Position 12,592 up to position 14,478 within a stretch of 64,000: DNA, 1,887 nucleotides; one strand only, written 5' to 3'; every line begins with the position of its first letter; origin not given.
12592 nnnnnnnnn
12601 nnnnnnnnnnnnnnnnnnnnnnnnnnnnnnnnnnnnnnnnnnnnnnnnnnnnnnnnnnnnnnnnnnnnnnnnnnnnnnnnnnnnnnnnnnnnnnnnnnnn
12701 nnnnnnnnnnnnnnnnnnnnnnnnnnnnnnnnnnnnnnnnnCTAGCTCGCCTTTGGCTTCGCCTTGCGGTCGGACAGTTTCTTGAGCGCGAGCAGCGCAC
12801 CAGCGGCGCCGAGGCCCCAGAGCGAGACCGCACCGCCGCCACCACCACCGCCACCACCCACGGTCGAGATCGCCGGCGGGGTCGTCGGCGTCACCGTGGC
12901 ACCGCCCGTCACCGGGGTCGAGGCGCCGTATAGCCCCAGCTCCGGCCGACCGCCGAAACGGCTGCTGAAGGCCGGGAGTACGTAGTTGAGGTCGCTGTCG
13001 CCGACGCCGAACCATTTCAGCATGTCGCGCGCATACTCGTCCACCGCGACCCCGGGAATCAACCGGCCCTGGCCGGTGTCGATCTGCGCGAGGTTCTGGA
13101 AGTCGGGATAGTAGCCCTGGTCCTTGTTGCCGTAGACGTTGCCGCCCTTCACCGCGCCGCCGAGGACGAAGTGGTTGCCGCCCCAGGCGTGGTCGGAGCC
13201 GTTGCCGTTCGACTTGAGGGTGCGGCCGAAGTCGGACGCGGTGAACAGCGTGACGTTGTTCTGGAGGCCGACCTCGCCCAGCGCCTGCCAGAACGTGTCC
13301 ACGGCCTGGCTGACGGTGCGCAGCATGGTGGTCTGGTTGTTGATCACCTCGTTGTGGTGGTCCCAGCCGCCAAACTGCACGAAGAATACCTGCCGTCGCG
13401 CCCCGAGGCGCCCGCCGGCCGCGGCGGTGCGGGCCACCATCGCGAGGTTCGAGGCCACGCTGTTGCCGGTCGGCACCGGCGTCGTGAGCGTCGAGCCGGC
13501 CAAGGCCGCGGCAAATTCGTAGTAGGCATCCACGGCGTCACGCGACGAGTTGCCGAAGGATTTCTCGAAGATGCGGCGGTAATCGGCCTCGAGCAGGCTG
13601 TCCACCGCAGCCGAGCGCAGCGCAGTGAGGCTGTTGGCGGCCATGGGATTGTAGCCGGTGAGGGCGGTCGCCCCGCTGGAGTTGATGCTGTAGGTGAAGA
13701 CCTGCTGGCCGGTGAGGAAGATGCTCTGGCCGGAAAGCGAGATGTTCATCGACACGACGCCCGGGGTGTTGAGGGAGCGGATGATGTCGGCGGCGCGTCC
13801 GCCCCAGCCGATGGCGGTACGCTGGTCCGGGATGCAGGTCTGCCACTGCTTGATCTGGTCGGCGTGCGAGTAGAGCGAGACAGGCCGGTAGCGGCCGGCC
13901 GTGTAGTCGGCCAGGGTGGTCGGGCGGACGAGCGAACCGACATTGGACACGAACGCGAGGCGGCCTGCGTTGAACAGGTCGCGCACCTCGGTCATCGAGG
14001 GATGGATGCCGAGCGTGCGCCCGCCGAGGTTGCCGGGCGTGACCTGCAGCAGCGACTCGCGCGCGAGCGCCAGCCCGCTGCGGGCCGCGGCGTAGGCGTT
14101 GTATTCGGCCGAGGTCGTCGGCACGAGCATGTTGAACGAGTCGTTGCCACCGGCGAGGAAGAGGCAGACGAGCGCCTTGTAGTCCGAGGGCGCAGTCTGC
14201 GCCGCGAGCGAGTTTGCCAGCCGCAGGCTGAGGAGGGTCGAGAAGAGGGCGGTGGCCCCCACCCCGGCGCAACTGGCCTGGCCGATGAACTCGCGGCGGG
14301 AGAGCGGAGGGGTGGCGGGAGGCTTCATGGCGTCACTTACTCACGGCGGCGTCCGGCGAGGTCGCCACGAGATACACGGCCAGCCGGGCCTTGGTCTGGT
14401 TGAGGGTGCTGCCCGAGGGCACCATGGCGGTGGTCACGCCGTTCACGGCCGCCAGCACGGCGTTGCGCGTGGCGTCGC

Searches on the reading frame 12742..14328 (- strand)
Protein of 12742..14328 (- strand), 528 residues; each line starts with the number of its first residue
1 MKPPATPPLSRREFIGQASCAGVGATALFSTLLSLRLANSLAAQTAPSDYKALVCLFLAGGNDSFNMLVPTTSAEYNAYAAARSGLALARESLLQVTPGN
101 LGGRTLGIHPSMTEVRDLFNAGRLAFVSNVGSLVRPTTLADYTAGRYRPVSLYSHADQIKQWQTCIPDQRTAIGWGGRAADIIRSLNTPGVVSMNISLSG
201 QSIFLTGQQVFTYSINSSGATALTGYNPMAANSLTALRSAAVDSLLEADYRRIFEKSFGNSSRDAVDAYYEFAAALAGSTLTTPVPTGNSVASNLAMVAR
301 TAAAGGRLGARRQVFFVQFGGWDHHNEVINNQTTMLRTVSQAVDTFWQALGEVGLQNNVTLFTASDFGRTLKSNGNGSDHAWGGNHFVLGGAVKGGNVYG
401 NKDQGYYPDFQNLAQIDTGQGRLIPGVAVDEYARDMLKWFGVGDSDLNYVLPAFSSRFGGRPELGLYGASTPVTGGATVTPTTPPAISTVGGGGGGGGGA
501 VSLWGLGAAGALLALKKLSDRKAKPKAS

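Call 4: search_protein_families(library=ncbifam, proteins=[window:12742-14328:-], max_evalue=1)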
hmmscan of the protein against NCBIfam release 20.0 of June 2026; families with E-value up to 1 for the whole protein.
window:12742-14328:- (528 aa): 1 family
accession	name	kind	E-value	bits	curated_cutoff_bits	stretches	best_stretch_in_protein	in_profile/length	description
TIGR01409.1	TAT_signal_seq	domain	0.06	13.7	16.7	1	9-30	1-21/29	twin-arginine translocation signal domain-containing protein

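Call 5: search_protein_families(library=pfam, proteins=[window:12742-14328:-], max_evalue=0.1)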
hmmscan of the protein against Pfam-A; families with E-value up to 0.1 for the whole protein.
window:12742-14328:- (528 aa): 1 family
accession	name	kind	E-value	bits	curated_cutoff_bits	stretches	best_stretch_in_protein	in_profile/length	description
PF07394.17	DUF1501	-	3.1e-34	119.2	27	1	51-404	2-338/390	Protein of unknown function (DUF1501)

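Call 48: find_homologous_proteins(query=window:12742-14328:-, max_evalue=1e-20)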
Query window:12742-14328:- (528 aa): 7177 proteins with E <= 1e-20 among 8000 candidates; the best 120 are listed.
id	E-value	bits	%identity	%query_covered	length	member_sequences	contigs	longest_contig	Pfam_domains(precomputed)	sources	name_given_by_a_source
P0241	0.0e+0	1173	100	100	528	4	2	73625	PF07394.18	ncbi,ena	-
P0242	0.0e+0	1110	94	100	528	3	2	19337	PF07394.18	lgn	-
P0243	0.0e+0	1057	89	100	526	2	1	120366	PF07394.18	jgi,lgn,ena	-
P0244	0.0e+0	1025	86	99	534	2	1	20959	PF07394.18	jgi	-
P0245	0.0e+0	1015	86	98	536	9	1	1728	PF07394.18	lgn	-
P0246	3.8e-279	945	84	89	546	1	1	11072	PF07394.18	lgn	-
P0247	1.2e-266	903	77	98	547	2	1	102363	PF07394.18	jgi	jgi:uncharacterized protein (DUF1501 family)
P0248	3.4e-265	899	78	92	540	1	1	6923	PF07394.18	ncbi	-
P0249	5.2e-265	898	80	89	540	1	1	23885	PF07394.18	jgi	jgi:uncharacterized protein (DUF1501 family)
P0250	1.7e-263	893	79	88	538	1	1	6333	PF07394.18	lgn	-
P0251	9.0e-263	891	77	97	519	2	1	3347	PF07394.18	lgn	-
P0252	2.0e-262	890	73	100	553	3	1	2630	PF07394.18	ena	-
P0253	6.2e-262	888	75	99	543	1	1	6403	PF07394.18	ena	-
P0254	4.7e-261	885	79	88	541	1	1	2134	PF07394.18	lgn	-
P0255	7.2e-261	884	80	88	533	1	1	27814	PF07394.18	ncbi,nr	ncbi:MAG: hypothetical protein C0518_11370 [Opitutus sp.]|nr:hypothetical protein [Opitutus sp.]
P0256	1.0e-260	884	75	100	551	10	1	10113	PF07394.18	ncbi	-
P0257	1.3e-260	884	79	89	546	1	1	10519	PF07394.18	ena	-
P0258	4.0e-260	882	81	88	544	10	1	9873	PF07394.18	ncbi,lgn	-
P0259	5.7e-260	881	76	95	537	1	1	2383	PF07394.18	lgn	-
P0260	2.1e-259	880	78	90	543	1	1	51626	PF07394.18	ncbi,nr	ncbi:MAG TPA: DUF1501 domain-containing protein [Lacunisphaera sp.]|nr:DUF1501 domain-containing pro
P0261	2.4e-259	879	75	97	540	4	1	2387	PF07394.18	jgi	jgi:uncharacterized protein (DUF1501 family)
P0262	2.9e-259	879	74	99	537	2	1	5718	PF07394.18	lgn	-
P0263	4.6e-259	878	80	87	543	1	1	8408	PF07394.18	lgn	-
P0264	8.8e-259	878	79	88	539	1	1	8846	PF07394.18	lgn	-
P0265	1.7e-258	877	78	92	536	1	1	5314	PF07394.18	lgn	-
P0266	1.9e-258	876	76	97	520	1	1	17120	PF07394.18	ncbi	ncbi:MAG: DUF1501 domain-containing protein [Cephaloticoccus sp.]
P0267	3.8e-257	872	77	91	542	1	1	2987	PF07394.18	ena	-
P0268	3.8e-257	872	78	88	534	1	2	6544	PF07394.18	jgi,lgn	jgi:uncharacterized protein (DUF1501 family)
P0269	6.2e-257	871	77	89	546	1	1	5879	PF07394.18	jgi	jgi:uncharacterized protein (DUF1501 family)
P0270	6.2e-257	871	78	89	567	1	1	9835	PF07394.18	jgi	jgi:uncharacterized protein (DUF1501 family)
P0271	8.5e-257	871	72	99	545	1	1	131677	PF07394.18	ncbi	-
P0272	8.7e-257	871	74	99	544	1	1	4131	PF07394.18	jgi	jgi:uncharacterized protein (DUF1501 family)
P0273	3.5e-256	869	73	99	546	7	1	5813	PF07394.18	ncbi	-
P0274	1.7e-255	867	71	100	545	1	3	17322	PF07394.18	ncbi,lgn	ncbi:MAG TPA: DUF1501 domain-containing protein [Opitutaceae bacterium]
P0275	3.6e-255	866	78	88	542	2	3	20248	PF07394.18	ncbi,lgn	-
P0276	5.5e-255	865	73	98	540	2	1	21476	PF07394.18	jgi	jgi:uncharacterized protein (DUF1501 family)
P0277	4.9e-254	862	73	99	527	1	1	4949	PF07394.18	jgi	jgi:uncharacterized protein (DUF1501 family)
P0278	5.8e-254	862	76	90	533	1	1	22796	PF07394.18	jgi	jgi:uncharacterized protein (DUF1501 family)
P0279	6.0e-254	862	73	98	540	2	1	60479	PF07394.18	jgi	jgi:uncharacterized protein (DUF1501 family)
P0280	1.2e-253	861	78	89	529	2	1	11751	PF07394.18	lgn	-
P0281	3.2e-253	859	71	100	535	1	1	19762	PF07394.18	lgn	-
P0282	9.6e-253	858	79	88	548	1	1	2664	PF07394.18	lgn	-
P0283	1.9e-252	857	77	89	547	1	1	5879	PF07394.18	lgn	-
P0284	3.0e-252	856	77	89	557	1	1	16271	PF07394.18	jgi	-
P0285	3.2e-252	856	76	89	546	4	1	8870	PF07394.18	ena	-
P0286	5.5e-251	852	76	88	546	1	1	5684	PF07394.18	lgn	-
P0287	6.0e-251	852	77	88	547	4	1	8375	PF07394.18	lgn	-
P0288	9.8e-250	848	78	87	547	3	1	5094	PF07394.18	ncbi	-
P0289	1.2e-249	847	77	89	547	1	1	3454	PF07394.18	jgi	jgi:uncharacterized protein (DUF1501 family)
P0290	1.3e-249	847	76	89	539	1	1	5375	PF07394.18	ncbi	-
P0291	2.2e-249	847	73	99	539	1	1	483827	PF07394.18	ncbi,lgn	ncbi:MAG: DUF1501 domain-containing protein [Verrucomicrobiota bacterium]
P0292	2.2e-249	847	77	87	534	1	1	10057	PF07394.18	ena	-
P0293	3.8e-249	846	77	87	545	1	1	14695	PF07394.18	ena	-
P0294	1.7e-248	844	77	88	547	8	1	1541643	PF07394.18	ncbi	-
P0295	2.7e-248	843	76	91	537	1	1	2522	PF07394.18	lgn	-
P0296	4.4e-248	842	71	100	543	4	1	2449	PF07394.18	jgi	jgi:uncharacterized protein (DUF1501 family)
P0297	1.0e-247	841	77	88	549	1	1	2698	PF07394.18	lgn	-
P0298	1.8e-247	840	71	98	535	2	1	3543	PF07394.18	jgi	-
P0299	1.9e-247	840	77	88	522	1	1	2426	PF07394.18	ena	-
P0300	2.1e-247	840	76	89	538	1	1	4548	PF07394.18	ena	-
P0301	4.8e-247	839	73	91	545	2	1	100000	PF07394.18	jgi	jgi:uncharacterized protein (DUF1501 family)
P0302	8.2e-247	838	78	88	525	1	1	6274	PF07394.18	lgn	-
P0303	9.2e-247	838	76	87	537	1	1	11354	PF07394.18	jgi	jgi:uncharacterized protein (DUF1501 family)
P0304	2.0e-246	837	78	88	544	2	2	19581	PF07394.18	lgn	-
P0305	2.2e-246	837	71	98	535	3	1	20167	PF07394.18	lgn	-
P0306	6.0e-246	835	75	87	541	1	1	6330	PF07394.18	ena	-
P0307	6.5e-246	835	75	87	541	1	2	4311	PF07394.18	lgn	-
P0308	7.2e-246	835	76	88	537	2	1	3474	PF07394.18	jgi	jgi:uncharacterized protein (DUF1501 family)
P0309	1.3e-245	834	74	89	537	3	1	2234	PF07394.18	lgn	-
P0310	1.4e-245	834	74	90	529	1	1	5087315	PF07394.18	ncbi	ncbi:MAG: DUF1501 domain-containing protein [Nibricoccus sp.]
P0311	1.7e-245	834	72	99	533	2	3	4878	PF07394.18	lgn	-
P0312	1.7e-245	834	76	87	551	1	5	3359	PF07394.18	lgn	-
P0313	2.6e-245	833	78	83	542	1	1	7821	PF07394.18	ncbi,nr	ncbi:MAG: DUF1501 domain-containing protein [Opitutae bacterium]|nr:DUF1501 domain-containing protei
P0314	2.7e-245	833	75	87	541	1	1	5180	PF07394.18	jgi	jgi:uncharacterized protein (DUF1501 family)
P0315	3.9e-245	832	76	89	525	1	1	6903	PF07394.18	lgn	-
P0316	4.1e-245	832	76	88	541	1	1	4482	PF07394.18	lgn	-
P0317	4.6e-245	832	71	98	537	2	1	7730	PF07394.18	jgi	-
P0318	5.5e-245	832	75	87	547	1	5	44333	PF07394.18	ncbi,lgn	-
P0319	6.9e-245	832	72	98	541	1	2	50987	PF07394.18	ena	-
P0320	8.3e-245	831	72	98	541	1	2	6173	PF07394.18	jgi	-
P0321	9.3e-245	831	68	98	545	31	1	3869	PF07394.18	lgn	-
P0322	1.6e-244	831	72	98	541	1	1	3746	PF07394.18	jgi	-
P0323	4.6e-244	829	71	98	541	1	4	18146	PF07394.18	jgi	-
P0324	4.6e-244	829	71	98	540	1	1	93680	PF07394.18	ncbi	-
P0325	5.5e-244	829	74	89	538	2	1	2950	PF07394.18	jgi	jgi:uncharacterized protein (DUF1501 family)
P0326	5.7e-244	829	75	88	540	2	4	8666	PF07394.18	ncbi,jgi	jgi:uncharacterized protein (DUF1501 family)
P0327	7.3e-244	828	71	98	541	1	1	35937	PF07394.18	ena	-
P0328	7.3e-244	828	71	98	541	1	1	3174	PF07394.18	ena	-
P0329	8.6e-244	828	71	98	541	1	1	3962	PF07394.18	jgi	-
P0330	1.2e-243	828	71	98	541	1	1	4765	PF07394.18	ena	-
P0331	3.9e-243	826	75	88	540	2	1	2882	PF07394.18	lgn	-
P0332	4.0e-243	826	75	88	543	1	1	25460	PF07394.18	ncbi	-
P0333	7.2e-243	825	74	88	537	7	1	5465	PF07394.18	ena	-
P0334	7.3e-243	825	76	88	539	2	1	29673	PF07394.18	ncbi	-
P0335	7.4e-243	825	76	87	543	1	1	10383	PF07394.18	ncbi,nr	ncbi:MAG: hypothetical protein QG602_64 [Verrucomicrobiota bacterium]|nr:hypothetical protein [Verru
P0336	1.5e-242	824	75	87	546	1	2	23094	PF07394.18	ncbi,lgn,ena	-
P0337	1.7e-242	824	78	86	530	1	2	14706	PF07394.18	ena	-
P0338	2.5e-242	823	76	88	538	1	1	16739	PF07394.18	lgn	-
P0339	3.6e-242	823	76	88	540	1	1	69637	PF07394.18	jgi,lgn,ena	-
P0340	4.9e-242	822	74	92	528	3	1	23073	PF07394.18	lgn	-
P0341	1.3e-241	821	74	89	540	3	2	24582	PF07394.18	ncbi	ncbi:MAG: DUF1501 domain-containing protein [Opitutae bacterium]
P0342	1.9e-241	820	74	88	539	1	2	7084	PF07394.18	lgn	-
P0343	2.6e-241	820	75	88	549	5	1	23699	PF07394.18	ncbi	-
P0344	3.1e-241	820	73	91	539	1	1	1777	PF07394.18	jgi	-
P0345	3.6e-241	819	71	99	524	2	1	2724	PF07394.18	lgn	-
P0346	4.9e-241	819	76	87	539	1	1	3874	PF07394.18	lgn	-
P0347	9.4e-241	818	75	87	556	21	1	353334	PF07394.18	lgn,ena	-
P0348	9.7e-241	818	74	88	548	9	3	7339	PF07394.18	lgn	-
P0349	1.1e-240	818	74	88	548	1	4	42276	PF07394.18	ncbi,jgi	jgi:uncharacterized protein (DUF1501 family)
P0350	2.4e-240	817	74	88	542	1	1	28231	PF07394.18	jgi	jgi:uncharacterized protein (DUF1501 family)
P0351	2.5e-240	817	76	87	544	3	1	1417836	PF07394.18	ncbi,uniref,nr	ncbi:DUF1501 domain-containing protein [Oleiharenicola lentus]|uniref:DUF1501 domain-containing prot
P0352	3.7e-240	816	70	99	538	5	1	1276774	PF07394.18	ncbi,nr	ncbi:MAG: DUF1501 domain-containing protein [Opitutae bacterium]|nr:DUF1501 domain-containing protei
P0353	1.2e-239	814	73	90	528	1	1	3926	PF07394.18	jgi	jgi:uncharacterized protein (DUF1501 family)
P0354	1.4e-239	814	74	88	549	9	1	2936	PF07394.18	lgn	-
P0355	1.7e-239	814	74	88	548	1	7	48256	PF07394.18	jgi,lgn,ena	-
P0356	4.7e-239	812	75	87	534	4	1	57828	PF07394.18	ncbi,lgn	-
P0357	6.1e-239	812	71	91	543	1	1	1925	PF07394.18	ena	-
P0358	1.3e-237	808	74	88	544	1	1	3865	PF07394.18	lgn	-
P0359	1.5e-237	807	74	88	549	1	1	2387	PF07394.18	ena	-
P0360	1.8e-237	807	74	88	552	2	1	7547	PF07394.18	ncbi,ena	-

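Call 50: find_encoding_contigs(protein=P0351, flank=10000, max_places=1)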
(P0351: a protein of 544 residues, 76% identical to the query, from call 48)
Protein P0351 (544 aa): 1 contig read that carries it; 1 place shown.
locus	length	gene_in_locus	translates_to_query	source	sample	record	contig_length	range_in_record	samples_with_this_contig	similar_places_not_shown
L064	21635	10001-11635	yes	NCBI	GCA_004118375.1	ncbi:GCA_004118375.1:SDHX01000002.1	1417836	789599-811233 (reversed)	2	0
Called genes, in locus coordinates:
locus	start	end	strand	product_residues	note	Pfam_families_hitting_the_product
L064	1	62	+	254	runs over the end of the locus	PF08032:SpoU_sub_bind, PF00588:SpoU_methylase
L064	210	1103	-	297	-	PF13489:Methyltransf_23 (weak), PF08241:Methyltransf_11, PF08242:Methyltransf_12, PF13649:Methyltransf_25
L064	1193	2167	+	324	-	PF04338:DUF481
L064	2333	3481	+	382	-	PF01266:DAO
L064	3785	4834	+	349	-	PF18152:DAHP_snth_FXD, PF00793:DAHP_synth_1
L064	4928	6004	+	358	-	PF01817:CM_2, PF00800:PDT, PF01842:ACT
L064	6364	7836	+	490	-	PF08323:Glyco_transf_5, PF13439:Glyco_transf_4, PF13579:Glyco_trans_4_4 (weak), PF00534:Glycos_transf_1, PF13692:Glyco_trans_1_4, PF20706:GT4-conflict (weak)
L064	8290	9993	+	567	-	PF08811:DUF1800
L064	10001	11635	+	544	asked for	PF07394:DUF1501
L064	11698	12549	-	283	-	PF16697:Yop-YscD_cpl (weak), PF00498:FHA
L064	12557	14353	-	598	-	PF08308:PEGA (weak), PF07676:PD40 (faint), PF26549:Tricorn_N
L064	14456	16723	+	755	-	PF00069:Pkinase, PF07714:PK_Tyr_Ser-Thr, PF03109:ABC1, PF13620:CarboxypepD_reg (faint), PF03781:FGE-sulfatase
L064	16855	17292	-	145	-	-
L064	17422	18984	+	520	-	-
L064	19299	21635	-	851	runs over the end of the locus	PF03030:H_PPase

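Call 51: find_encoding_contigs(protein=P0310, flank=10000, max_places=1)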
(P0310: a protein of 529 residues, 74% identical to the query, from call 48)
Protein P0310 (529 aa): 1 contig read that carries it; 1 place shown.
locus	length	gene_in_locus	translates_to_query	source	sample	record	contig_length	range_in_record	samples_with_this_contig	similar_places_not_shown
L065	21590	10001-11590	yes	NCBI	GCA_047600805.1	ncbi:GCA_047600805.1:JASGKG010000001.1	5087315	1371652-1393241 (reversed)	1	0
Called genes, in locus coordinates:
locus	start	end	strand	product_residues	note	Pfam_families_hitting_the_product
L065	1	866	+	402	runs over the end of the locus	PF12704:MacB_PCD, PF02687:FtsX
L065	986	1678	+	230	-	PF00535:Glycos_transf_2, PF10111:Glyco_tranf_2_2 (weak), PF13641:Glyco_tranf_2_3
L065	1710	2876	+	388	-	PF13679:Methyltransf_32, PF13847:Methyltransf_31, PF13649:Methyltransf_25 (weak)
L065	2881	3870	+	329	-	PF09243:Rsm22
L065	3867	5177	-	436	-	PF06662:C5-epim_C (faint), PF07221:GlcNAc_2-epim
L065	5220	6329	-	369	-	PF00150:Cellulase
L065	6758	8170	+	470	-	PF00919:UPF0004, PF04055:Radical_SAM, PF18693:TRAM_2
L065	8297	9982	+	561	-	PF08811:DUF1800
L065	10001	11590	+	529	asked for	PF07394:DUF1501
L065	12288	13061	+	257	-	PF13391:HNH_2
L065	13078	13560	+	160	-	-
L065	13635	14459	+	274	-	-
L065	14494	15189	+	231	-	PF18475:PIN7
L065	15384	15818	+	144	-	PF18648:ADPRTs_Tse2 (weak)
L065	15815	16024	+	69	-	-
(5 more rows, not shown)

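Call 52: find_encoding_contigs(protein=P0260, flank=10000, max_places=1)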
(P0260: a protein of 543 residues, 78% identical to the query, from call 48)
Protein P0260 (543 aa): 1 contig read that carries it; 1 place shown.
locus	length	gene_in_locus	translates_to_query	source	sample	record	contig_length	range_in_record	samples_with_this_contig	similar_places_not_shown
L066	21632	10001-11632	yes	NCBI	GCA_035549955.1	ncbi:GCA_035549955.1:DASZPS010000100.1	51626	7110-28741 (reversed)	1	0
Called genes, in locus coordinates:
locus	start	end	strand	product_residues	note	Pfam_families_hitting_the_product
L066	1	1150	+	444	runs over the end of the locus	PF00860:Xan_ur_permease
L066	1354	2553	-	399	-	PF12704:MacB_PCD, PF02687:FtsX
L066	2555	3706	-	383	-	PF12704:MacB_PCD (weak), PF02687:FtsX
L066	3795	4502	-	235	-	PF00005:ABC_tran, PF13304:AAA_21 (faint)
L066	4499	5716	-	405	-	PF25919:BSH_CusB (faint), PF25917:BSH_RND, PF25973:BSH_CzcB, PF25984:BSH_YknX (faint), PF25876:HH_MFP_RND (faint), PF25954:Beta-barrel_RND_2, PF25989:YknX_C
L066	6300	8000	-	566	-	-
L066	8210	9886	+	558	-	PF08811:DUF1800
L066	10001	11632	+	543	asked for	PF07394:DUF1501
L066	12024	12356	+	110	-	PF06296:RelE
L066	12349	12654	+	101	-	-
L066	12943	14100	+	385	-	PF10509:GalKase_gal_bdg, PF00288:GHMP_kinases_N, PF08544:GHMP_kinases_C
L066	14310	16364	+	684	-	PF02554:CstA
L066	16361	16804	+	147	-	PF00149:Metallophos (faint), PF12850:Metallophos_2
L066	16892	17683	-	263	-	-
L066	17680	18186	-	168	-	PF07963:N_methyl (weak)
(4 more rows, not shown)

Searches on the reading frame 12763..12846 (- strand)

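Call 9: search_protein_families(library=ncbifam, proteins=[window:12763-12846:-], max_evalue=10)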
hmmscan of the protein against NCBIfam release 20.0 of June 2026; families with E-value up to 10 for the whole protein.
seq(28 aa): 2 families
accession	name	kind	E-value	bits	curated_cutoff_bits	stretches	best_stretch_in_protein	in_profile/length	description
NF050011.2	PFE_CTERM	equivalog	0.1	13.2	24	1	8-25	8-25/28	PFE-CTERM domain-containing protein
TIGR03867.1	MprA_tail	equivalog_domain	3.2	8.3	19.7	1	2-20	1-16/27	MprA protease, GlyGly-CTERM protein-sorting domain-containing form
